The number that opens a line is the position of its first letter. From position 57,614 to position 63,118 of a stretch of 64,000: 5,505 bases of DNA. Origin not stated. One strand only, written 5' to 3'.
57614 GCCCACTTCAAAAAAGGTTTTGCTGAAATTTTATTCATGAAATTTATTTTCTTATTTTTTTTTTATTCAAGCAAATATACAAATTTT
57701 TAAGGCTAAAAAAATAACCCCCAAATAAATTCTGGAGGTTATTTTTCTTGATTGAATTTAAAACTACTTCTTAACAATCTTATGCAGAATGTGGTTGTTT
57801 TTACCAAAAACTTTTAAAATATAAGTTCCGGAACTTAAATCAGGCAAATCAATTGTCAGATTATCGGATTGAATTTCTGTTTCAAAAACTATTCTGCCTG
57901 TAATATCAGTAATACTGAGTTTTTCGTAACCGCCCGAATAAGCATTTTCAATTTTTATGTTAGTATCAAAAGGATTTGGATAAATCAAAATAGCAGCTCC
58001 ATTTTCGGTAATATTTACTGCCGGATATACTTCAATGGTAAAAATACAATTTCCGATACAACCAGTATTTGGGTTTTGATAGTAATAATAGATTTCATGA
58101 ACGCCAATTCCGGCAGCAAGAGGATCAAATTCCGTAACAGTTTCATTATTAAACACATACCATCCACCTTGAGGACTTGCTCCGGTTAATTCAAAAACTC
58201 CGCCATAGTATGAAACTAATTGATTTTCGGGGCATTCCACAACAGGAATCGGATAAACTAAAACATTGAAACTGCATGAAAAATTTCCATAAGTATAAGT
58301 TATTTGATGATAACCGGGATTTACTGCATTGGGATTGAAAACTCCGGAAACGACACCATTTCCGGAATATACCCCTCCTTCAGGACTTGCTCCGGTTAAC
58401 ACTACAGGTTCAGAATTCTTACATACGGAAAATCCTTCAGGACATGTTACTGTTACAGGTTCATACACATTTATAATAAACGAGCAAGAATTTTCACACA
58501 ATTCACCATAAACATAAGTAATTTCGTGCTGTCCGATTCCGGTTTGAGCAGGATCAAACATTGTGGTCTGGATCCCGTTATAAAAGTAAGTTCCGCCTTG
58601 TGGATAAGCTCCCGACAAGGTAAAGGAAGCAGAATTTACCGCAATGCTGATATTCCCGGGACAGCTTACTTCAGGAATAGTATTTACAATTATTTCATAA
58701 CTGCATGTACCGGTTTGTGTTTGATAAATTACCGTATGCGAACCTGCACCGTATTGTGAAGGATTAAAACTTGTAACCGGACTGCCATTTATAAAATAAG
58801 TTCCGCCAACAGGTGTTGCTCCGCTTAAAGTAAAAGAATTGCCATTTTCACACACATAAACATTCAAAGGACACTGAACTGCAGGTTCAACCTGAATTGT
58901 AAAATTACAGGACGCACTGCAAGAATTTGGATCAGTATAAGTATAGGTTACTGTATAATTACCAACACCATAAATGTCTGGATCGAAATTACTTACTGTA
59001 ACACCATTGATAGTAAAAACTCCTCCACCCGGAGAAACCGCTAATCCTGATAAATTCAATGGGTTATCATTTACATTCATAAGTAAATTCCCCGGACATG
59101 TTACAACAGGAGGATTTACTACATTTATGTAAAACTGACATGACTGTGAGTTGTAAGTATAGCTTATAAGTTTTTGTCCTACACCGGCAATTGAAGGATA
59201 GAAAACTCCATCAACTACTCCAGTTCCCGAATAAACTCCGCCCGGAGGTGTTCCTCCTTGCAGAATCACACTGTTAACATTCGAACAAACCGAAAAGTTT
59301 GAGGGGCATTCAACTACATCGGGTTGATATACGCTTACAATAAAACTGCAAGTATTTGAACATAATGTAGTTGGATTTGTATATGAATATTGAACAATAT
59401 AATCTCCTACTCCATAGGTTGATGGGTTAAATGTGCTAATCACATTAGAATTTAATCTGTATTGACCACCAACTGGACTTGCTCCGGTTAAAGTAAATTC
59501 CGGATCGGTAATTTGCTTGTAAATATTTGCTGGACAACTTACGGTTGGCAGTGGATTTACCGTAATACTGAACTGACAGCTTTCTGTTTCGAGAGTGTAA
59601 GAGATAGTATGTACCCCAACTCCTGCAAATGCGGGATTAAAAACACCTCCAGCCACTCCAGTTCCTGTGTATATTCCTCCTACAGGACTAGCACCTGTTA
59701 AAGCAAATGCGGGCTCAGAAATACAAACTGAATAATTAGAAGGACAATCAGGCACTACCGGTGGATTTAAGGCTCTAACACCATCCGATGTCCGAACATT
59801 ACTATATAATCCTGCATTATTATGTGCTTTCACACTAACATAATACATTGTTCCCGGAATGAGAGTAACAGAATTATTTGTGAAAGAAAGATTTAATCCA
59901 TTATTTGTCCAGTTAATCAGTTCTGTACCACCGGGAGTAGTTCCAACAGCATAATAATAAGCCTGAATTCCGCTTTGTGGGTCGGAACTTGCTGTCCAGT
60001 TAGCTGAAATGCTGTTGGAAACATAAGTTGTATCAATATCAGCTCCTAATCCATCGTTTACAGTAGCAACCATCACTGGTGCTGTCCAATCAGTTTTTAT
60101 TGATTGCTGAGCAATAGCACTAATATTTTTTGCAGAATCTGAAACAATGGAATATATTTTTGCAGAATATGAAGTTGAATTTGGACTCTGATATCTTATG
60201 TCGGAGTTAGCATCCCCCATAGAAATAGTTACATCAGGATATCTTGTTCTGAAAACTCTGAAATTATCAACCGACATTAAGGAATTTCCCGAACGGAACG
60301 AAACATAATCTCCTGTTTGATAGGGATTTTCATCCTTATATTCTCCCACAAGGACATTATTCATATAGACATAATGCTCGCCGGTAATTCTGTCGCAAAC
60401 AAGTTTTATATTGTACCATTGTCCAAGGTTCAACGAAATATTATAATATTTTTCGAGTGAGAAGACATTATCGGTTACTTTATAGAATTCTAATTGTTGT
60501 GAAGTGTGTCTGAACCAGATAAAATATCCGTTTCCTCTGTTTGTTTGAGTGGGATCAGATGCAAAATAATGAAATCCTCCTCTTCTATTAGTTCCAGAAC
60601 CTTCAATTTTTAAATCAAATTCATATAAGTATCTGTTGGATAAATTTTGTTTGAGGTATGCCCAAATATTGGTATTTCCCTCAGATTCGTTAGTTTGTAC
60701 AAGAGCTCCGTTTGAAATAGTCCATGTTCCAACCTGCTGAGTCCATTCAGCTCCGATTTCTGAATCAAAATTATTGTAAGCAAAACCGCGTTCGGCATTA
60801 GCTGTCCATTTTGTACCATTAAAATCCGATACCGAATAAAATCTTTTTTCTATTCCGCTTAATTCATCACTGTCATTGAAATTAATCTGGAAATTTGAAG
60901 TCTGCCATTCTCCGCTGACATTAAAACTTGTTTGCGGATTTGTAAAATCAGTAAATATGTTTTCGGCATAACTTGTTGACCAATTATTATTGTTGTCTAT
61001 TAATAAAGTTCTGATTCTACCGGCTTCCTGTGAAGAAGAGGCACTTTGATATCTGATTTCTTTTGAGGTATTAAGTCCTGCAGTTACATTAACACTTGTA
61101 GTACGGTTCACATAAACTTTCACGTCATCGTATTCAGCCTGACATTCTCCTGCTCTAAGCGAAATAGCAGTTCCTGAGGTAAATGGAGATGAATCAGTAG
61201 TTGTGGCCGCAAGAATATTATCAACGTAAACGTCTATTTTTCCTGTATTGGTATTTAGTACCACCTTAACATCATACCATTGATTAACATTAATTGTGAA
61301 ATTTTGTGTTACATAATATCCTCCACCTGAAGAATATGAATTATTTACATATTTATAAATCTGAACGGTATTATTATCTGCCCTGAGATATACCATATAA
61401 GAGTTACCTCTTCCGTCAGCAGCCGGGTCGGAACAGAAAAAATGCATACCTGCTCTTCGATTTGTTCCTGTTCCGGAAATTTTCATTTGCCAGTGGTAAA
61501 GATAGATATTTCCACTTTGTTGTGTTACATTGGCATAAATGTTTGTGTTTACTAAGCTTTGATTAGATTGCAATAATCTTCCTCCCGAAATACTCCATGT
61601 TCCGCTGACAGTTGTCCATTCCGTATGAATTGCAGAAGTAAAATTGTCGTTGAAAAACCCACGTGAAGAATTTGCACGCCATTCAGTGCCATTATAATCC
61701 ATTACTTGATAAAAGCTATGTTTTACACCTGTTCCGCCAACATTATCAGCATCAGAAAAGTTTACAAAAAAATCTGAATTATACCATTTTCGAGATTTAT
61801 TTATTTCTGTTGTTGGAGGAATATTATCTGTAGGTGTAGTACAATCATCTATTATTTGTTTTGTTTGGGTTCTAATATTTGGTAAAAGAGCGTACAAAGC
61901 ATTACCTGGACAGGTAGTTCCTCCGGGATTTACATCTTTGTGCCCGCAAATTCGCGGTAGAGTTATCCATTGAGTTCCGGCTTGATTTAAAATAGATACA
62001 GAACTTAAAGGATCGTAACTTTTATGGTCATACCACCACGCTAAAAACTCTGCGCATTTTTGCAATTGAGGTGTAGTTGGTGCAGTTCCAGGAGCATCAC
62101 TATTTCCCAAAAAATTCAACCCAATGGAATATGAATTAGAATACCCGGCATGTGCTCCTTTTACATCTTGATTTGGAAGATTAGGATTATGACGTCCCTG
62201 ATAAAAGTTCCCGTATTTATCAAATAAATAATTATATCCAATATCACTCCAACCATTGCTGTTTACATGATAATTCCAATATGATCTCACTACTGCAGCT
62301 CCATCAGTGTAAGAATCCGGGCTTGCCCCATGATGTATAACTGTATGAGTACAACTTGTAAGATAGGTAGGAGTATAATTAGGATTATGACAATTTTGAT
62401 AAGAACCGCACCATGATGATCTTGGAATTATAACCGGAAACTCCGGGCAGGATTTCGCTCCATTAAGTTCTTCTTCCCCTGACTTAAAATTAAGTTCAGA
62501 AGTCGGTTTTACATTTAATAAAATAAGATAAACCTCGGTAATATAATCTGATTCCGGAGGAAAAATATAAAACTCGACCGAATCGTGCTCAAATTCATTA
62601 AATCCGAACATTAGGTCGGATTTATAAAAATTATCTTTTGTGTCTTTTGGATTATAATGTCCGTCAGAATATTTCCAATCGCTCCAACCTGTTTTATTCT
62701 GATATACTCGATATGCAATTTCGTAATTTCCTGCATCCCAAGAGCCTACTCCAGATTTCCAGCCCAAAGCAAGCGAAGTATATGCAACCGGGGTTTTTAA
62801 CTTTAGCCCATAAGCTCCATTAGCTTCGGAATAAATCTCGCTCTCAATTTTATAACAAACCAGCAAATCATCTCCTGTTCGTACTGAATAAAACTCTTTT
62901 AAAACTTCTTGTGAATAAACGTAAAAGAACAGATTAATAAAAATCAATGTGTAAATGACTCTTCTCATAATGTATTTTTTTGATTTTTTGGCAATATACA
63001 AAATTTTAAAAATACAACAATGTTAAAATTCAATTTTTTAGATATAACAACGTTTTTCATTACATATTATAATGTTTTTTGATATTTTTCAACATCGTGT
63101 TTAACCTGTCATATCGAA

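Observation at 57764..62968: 1734-aa T9SS cargo that couples an apparently catalytically complete PGRP/Amidase_2 domain to lectin-like and adhesin-like arrays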

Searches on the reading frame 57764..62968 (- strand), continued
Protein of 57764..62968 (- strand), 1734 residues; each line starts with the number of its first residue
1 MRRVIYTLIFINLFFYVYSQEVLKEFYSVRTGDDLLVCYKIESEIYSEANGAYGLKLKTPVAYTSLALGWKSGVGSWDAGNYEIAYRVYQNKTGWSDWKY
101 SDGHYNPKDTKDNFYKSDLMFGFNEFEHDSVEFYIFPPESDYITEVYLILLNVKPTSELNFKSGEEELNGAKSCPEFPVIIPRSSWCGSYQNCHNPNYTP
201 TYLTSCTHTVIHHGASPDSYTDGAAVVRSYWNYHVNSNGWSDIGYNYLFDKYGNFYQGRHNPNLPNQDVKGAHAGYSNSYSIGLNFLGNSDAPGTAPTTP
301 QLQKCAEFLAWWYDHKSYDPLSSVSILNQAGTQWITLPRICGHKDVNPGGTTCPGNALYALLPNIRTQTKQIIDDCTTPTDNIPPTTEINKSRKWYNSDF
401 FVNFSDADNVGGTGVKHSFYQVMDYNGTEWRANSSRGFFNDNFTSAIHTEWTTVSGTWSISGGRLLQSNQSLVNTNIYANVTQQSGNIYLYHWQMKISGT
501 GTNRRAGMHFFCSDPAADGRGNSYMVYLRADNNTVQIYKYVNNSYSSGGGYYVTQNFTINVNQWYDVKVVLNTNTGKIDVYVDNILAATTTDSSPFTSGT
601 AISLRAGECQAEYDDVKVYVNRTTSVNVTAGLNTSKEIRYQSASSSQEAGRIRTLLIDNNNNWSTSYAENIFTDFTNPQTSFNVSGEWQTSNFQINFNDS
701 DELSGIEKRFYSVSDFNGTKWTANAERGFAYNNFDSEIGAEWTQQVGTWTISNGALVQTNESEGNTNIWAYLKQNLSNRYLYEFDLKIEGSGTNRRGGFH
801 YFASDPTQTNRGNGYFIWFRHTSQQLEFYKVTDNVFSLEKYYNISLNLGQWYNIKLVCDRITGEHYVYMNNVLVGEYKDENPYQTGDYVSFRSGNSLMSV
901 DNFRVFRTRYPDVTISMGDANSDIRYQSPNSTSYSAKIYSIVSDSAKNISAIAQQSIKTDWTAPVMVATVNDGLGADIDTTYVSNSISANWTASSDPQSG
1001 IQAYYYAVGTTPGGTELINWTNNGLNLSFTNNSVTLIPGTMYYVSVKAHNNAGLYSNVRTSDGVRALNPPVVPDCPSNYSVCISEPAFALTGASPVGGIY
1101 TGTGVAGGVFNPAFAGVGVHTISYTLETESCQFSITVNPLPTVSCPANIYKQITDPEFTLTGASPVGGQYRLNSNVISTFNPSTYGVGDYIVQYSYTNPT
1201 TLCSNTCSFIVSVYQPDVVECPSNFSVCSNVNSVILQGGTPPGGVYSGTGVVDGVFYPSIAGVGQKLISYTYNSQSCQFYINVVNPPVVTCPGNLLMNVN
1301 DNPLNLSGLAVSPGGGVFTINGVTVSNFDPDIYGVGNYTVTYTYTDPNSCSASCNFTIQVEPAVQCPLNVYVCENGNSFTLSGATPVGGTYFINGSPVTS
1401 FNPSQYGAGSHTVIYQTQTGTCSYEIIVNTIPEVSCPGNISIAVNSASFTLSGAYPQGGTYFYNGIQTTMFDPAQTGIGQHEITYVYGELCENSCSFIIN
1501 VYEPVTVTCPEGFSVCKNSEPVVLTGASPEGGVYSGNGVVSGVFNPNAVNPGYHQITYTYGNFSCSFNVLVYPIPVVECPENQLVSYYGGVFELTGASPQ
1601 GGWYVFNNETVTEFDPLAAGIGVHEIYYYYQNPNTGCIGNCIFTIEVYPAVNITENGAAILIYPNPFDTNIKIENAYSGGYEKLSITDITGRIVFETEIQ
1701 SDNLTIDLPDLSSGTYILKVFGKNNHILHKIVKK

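Call 43: find_encoding_contigs(protein=P0027, flank=7000, max_places=1)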
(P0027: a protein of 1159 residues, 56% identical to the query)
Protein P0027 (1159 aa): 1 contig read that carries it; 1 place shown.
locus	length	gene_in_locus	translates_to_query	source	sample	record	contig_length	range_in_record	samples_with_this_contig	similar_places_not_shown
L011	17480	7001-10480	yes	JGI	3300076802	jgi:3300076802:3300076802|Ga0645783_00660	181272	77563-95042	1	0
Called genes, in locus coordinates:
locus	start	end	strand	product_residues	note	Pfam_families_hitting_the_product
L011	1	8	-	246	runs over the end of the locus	PF04140:ICMT (weak), PF04191:PEMT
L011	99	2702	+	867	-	PF01624:MutS_I, PF05188:MutS_II, PF05192:MutS_III, PF05190:MutS_IV, PF00488:MutS_V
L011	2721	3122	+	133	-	-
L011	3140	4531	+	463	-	PF00083:Sugar_tr (weak), PF05977:MFS_3 (faint), PF07690:MFS_1, PF13347:MFS_2 (weak), PF07690:MFS_1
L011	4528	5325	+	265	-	-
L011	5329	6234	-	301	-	PF00291:PALP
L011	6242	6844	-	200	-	-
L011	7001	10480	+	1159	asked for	PF01510:Amidase_2, PF07953:Toxin_R_bind_N (faint), PF18962:Por_Secre_tail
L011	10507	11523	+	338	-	PF01073:3Beta_HSD, PF01370:Epimerase, PF02719:Polysacc_synt_2, PF07993:NAD_binding_4, PF13460:NAD_binding_10 (weak), PF16363:GDP_Man_Dehyd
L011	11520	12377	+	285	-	PF01040:UbiA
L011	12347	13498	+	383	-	-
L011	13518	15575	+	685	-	PF00515:TPR_1 (faint), PF07719:TPR_2 (faint), PF13181:TPR_8 (faint), PF21033:RMD1-3 (weak), PF07676:PD40, PF05359:DUF748 (faint), PF00691:OmpA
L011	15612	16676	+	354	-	PF03706:LPG_synthase_TM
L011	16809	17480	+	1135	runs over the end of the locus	-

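Call 44: find_encoding_contigs(protein=P0063, flank=7000, max_places=1)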
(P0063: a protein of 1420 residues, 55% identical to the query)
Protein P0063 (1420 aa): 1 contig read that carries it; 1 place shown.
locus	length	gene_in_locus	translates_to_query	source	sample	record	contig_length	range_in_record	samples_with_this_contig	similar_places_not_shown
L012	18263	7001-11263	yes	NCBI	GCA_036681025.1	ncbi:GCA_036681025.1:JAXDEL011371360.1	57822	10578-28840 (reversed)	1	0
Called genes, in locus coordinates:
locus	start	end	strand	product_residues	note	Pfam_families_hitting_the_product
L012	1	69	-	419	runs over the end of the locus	PF01979:Amidohydro_1, PF07969:Amidohydro_3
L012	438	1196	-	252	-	PF00072:Response_reg, PF04397:LytTR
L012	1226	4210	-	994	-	PF08447:PAS_3, PF00989:PAS (faint), PF13188:PAS_8 (faint), PF13426:PAS_9, PF08447:PAS_3, PF08448:PAS_4 (weak), PF13426:PAS_9 (weak), PF06580:His_kinase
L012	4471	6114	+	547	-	PF03577:Peptidase_C69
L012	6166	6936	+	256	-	PF01209:Ubie_methyltran, PF05175:MTS, PF03848:TehB, PF13489:Methyltransf_23, PF08241:Methyltransf_11, PF08242:Methyltransf_12, PF13649:Methyltransf_25, PF13847:Methyltransf_31, +1 more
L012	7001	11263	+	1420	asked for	PF00704:Glyco_hydro_18, PF00431:CUB, PF18962:Por_Secre_tail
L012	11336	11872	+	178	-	-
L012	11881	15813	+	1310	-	PF13573:SprB (weak), PF18962:Por_Secre_tail (faint), PF13573:SprB, PF13585:CHU_C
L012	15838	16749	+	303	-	PF11751:PorP_SprF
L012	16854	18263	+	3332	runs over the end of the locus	PF13620:CarboxypepD_reg (faint), PF19081:Ig_7 (faint), PF22352:K319L-like_PKD (faint), PF07495:Y_Y_Y (faint), PF13573:SprB (weak), PF18962:Por_Secre_tail (faint), PF13573:SprB, PF13585:CHU_C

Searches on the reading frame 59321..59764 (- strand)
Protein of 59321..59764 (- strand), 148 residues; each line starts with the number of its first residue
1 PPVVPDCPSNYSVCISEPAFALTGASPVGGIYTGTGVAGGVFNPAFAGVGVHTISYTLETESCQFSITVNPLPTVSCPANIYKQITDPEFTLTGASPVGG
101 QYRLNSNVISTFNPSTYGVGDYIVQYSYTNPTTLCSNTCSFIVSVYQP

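Call 6: search_protein_families(library=pfam, proteins=[window:59321-59764:-], max_evalue=10)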
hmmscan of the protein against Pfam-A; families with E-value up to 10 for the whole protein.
seq(148 aa): 1 family
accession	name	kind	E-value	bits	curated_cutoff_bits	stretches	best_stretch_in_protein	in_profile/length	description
PF02494.22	HYR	-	0.04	14.7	21.7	1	73-145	6-81/81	HYR domain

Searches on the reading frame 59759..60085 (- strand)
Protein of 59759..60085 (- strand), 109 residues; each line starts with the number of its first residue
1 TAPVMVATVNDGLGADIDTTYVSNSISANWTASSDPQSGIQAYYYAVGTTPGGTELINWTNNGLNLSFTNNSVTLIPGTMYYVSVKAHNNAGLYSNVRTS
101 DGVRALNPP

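Call 75: search_protein_families(library=pfam, proteins=[window:59759-60085:-], max_evalue=10)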
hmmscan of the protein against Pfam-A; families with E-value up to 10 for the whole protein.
seq(109 aa): 5 families
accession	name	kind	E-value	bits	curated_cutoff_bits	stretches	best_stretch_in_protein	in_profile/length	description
PF00041.27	fn3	-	6e-06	26.8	25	1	23-93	13-76/84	Fibronectin type III domain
PF25059.1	FN3_DSCAM-DSCAML_C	-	0.005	17.6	39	1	73-94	50-71/89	DSCAM/DSCAML C-terminal Fn3-like domain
PF16436.10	DUF5033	-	0.034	14.5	25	1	43-97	103-157/178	Domain of unknown function (DUF5033)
PF17993.7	HA70_C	-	0.04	14.3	25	1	37-88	71-120/135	Haemagglutinin 70 C-terminal domain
PF24489.1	Ig_J_second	-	0.21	12.1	27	1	62-96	52-86/105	Tip attachment protein J second Ig-like domain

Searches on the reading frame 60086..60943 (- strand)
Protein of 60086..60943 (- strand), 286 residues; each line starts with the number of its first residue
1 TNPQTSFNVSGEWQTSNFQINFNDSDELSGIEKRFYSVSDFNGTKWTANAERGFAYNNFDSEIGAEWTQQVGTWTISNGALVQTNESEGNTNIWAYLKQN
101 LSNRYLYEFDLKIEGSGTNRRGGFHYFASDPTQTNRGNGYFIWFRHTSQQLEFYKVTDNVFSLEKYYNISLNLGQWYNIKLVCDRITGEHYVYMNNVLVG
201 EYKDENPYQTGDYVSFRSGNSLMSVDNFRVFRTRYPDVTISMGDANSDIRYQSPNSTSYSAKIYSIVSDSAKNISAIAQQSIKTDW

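Call 6: search_protein_families(library=pfam, proteins=[window:60086-60943:-], max_evalue=10)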
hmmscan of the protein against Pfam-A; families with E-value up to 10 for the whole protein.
seq(286 aa): 1 family
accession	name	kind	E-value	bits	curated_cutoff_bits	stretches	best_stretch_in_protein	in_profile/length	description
PF06439.18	3keto-disac_hyd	-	6.3e-05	23.5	26.8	1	59-229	6-185/187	3-keto-disaccharide hydrolase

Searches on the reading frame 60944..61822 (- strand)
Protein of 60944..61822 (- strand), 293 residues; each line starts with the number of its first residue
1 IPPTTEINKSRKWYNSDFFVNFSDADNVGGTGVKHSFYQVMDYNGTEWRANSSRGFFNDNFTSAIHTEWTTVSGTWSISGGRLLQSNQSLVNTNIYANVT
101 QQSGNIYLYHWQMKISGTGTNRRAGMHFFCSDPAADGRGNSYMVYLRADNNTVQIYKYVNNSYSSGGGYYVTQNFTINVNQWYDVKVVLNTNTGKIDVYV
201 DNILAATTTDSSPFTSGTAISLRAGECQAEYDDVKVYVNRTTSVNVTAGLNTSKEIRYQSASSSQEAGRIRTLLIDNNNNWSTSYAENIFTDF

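Call 6: search_protein_families(library=pfam, proteins=[window:60944-61822:-], max_evalue=10)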
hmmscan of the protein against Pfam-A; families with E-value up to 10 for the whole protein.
seq(293 aa): 2 families
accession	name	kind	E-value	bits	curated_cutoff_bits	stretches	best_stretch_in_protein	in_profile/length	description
PF22585.3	Sialidase-like_CBM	-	0.06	13.7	27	1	167-228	84-145/156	Sialidase-like, CBM domain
PF02210.31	Laminin_G_2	-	0.071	14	22.9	1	160-215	31-86/126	Laminin G domain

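Call 53: search_solved_structures(query=A2, max_evalue=1, show_alignments=1)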
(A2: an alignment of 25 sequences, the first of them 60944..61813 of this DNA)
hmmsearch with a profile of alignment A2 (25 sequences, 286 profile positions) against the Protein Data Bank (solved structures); distinct sequences matched with E-value up to 1: 6.
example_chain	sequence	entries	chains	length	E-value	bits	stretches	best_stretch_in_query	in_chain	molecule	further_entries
4b1l_A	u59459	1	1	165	1.4e-06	31.1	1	64-204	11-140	LEVANASE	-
4b1m_A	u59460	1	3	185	1.5e-06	31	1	64-204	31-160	LEVANASE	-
4azz_A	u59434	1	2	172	1.6e-06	30.9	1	64-204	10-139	LEVANASE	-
3flp_A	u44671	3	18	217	0.085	15.4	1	122-200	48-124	SAP-like pentraxin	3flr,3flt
8f5o_F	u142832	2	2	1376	0.52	12.8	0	204-253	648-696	WD_REPEATS_REGION domain-containing protein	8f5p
9ygm_LR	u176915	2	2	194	0.8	12.2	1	118-199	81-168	60S ribosomal protein eL19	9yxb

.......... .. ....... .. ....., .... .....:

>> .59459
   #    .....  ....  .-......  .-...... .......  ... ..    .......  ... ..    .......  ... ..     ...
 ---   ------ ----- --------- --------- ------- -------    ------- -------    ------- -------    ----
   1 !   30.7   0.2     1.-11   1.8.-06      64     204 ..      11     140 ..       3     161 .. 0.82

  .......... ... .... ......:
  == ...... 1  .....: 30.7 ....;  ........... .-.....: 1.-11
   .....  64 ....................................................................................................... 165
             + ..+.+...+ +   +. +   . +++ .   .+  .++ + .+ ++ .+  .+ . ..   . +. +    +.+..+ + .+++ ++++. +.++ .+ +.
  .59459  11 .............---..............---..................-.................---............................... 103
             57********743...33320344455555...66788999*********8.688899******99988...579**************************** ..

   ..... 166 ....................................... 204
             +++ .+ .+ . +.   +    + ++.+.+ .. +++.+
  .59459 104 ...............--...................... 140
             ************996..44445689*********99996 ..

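Call 57: predict_structure(alignment_id=A2)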
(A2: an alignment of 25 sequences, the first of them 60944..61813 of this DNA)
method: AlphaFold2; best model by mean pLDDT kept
length: 290 residues; sequences in the alignment: 25
mean_pLDDT: 95.2   pTM: 0.93
mean pLDDT of the five models: 95.2, 95.1, 95.1, 95.1, 94.8
residues with pLDDT >= 90: 264; 70-90: 26; 50-70: 0; < 50: 0
segments of 3 or more residues with pLDDT < 50: none
pLDDT, mean of each block of 10 residues (from residue 1): 87 95 82 97 94 95 95 96 92 98 98 94 98 96 97 97 95 97 98 98 98 98 96 97 94 95 95 93 94
secondary structure, 60 per line:
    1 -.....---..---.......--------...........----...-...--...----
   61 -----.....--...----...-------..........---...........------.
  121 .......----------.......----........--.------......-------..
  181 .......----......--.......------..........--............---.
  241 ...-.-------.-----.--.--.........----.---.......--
elements in order: E2-6 E15-21 E30-40 E45-47 E54-56 E66-70 E73-75 E80-82 E90-99 E103-113 E120-127 E138-144 E149-156 E166-171 E179-187 E192-197 E200-206 E213-222 E225-236 E240-243 E265-273 E282-288
